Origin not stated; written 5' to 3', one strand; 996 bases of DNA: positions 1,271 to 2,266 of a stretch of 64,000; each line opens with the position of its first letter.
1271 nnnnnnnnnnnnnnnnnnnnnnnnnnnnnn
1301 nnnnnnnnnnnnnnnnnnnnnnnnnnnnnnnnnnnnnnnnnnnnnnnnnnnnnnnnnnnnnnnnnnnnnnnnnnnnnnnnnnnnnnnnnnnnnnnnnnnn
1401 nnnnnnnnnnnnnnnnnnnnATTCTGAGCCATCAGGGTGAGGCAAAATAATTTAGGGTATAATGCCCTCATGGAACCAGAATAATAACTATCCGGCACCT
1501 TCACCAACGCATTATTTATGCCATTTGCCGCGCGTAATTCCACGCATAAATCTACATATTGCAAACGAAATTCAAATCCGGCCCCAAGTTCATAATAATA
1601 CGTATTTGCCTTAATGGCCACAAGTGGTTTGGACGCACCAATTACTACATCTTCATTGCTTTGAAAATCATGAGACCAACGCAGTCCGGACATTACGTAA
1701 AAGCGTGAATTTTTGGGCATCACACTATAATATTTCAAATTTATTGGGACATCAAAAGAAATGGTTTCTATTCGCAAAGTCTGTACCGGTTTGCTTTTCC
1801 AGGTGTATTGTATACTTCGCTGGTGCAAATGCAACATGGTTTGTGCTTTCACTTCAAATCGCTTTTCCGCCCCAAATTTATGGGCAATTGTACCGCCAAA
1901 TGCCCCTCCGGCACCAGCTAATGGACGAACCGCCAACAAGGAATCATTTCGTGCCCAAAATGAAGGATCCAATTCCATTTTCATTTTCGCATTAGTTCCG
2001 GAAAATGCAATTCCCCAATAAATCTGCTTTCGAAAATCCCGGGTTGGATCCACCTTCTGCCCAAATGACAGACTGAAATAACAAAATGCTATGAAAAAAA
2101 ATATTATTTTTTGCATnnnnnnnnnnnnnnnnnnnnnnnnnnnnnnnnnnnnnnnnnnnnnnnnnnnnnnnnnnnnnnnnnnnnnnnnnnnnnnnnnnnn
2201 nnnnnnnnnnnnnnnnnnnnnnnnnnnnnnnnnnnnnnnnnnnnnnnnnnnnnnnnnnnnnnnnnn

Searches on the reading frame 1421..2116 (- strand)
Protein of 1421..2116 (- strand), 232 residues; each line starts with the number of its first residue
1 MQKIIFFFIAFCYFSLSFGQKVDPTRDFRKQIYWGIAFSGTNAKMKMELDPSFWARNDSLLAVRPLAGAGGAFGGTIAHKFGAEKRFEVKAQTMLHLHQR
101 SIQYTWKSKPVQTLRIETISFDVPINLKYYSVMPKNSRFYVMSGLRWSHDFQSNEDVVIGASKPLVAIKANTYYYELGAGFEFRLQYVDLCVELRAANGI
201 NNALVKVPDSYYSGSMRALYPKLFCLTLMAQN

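Call 68: find_encoding_contigs(protein=window:1421-2116:-, flank=10000, max_places=1)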
Protein window:1421-2116:- (232 aa): no gene with exactly this product is on record in the collection.
